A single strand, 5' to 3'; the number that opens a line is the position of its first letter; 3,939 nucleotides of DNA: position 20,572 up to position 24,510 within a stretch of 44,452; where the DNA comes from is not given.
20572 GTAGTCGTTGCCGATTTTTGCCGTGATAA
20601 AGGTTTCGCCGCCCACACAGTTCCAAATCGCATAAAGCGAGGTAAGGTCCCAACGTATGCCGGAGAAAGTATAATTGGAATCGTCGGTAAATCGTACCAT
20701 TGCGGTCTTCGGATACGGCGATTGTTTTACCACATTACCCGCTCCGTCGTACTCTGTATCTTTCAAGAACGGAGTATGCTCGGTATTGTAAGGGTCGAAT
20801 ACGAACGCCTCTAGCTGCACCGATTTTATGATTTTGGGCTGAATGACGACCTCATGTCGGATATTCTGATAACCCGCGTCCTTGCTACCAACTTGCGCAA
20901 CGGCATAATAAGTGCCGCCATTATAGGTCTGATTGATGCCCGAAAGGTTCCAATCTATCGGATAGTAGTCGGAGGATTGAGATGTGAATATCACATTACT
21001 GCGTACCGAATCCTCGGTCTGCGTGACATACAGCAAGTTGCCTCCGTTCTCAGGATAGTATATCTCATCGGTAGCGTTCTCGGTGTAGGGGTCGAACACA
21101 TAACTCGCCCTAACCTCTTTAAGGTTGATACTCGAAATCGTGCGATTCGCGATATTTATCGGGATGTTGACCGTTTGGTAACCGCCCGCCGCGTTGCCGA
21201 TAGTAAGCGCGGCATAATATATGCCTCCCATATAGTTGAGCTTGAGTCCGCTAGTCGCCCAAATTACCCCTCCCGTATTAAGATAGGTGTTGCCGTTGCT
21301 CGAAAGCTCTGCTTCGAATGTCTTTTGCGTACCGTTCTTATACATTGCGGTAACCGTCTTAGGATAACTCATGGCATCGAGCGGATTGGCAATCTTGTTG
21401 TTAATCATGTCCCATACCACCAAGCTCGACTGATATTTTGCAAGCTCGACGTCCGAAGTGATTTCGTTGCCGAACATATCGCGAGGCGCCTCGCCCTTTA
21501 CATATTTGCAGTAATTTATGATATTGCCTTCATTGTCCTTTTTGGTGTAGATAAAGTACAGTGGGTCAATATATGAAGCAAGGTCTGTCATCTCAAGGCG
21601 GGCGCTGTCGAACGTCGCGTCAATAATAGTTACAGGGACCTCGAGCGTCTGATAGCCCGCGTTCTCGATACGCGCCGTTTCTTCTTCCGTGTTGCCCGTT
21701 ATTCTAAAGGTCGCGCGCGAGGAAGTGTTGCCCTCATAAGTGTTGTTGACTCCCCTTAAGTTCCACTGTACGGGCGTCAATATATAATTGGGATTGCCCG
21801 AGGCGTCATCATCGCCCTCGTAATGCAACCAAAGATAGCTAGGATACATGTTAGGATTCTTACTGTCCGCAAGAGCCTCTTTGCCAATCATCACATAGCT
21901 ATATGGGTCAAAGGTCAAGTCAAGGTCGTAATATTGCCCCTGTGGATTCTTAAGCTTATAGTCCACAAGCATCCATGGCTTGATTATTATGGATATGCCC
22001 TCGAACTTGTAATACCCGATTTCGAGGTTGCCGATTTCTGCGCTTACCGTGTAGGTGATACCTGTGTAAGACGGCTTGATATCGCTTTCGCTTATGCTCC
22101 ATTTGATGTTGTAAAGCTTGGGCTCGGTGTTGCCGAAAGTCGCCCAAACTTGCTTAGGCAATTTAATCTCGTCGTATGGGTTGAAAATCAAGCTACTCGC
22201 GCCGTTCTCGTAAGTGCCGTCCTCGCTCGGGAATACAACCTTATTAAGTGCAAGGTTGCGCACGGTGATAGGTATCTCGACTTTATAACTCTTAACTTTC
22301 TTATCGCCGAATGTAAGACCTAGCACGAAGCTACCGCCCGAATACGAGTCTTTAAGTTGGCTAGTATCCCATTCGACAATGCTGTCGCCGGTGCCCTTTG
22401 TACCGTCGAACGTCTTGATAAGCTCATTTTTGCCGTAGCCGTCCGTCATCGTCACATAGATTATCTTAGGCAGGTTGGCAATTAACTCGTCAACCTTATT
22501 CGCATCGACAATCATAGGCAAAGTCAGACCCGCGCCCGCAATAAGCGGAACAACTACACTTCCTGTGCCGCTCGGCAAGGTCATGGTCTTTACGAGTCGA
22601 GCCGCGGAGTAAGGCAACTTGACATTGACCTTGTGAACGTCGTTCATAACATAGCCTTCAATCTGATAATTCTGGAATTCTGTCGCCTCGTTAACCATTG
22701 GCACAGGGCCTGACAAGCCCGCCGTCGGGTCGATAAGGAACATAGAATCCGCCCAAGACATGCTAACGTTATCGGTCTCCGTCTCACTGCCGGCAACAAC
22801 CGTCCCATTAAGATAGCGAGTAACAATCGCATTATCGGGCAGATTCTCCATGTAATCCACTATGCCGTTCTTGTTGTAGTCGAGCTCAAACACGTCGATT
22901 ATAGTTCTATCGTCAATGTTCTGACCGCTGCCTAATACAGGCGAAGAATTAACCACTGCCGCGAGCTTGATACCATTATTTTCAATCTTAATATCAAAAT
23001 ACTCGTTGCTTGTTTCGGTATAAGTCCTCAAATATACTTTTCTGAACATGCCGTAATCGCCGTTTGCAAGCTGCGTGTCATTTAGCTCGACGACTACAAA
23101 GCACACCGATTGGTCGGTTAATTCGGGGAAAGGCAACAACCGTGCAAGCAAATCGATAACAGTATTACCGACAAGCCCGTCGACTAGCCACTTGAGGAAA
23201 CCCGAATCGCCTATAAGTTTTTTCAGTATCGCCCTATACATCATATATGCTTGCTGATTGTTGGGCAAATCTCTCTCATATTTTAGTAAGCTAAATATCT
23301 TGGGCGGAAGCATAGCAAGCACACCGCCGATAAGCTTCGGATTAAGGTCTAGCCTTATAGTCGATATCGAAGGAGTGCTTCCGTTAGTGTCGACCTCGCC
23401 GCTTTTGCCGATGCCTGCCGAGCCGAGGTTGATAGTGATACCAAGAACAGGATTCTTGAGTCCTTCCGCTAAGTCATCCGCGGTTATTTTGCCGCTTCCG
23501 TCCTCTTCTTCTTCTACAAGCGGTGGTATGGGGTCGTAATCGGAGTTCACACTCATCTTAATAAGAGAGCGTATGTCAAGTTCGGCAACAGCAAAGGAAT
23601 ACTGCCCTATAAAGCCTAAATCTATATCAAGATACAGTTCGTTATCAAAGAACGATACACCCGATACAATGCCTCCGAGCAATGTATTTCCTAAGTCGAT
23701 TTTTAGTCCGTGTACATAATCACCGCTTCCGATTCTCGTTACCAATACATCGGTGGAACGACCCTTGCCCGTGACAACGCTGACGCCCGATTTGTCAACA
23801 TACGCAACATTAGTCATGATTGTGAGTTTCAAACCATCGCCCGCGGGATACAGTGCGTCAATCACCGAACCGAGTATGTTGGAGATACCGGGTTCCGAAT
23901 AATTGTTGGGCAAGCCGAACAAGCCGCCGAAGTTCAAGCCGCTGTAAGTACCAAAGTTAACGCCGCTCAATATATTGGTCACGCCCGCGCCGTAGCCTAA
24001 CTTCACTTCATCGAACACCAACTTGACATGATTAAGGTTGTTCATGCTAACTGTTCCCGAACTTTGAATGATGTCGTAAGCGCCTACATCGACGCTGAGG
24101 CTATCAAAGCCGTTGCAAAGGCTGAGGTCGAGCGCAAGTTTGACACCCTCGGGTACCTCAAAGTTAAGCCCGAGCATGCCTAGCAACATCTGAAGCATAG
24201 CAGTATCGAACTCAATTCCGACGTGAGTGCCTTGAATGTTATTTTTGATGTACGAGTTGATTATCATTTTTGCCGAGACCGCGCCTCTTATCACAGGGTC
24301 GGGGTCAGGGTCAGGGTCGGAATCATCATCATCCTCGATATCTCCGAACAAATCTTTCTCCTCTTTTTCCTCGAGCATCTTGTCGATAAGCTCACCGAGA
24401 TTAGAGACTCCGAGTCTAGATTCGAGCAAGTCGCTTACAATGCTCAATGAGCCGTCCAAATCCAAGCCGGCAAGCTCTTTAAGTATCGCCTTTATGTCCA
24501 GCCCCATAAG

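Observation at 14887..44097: Uninterrupted 29.2-kb gene encoding a 9,736-aa predicted lipoprotein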

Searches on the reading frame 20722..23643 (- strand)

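Call 10: search_protein_families(library=pfam, proteins=[window:20722-23643:-], max_evalue=1)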
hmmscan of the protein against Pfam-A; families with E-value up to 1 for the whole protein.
window:20722-23643:- (974 aa): 3 families
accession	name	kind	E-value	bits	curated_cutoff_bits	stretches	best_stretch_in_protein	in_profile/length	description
PF07532.17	Big_4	-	6.8e-05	22.8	22.1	0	755-776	11-32/59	Bacterial Ig-like domain (group 4)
PF13405.12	EF-hand_6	-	0.25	11.6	25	0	48-63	12-27/30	EF-hand domain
PF00036.39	EF-hand_1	-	0.28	11.3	25.4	0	48-63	12-27/29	EF hand domain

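Call 11: search_protein_families(library=ncbifam, proteins=[window:20722-23643:-], max_evalue=1)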
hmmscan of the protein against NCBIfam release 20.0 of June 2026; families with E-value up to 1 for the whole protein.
window:20722-23643:- (974 aa): 0 families

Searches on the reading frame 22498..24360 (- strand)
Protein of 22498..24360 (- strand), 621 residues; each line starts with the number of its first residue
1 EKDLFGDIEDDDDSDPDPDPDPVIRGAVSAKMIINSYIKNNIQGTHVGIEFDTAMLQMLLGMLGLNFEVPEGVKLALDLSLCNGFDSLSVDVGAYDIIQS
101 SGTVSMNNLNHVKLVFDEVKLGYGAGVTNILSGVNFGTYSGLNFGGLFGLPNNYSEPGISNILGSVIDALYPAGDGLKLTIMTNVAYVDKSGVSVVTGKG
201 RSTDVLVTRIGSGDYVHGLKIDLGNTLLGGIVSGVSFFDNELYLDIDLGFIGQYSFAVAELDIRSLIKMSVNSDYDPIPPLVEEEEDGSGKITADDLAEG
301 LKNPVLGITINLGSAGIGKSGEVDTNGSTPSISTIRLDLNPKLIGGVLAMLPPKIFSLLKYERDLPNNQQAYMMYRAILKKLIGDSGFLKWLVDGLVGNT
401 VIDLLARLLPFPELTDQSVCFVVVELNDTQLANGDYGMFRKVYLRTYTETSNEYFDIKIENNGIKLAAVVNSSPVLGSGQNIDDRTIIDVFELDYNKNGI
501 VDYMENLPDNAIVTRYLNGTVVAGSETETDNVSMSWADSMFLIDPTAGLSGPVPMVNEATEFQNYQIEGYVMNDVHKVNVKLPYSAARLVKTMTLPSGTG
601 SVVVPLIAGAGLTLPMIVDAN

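Call 84: search_solved_structures(query=window:22498-24360:-, max_evalue=1)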
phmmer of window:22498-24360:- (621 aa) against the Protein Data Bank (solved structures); distinct sequences matched with E-value up to 1: 1.
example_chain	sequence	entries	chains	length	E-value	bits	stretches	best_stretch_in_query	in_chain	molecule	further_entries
1vqu_A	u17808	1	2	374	0.36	12.6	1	146-225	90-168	Anthranilate phosphoribosyltransferase 2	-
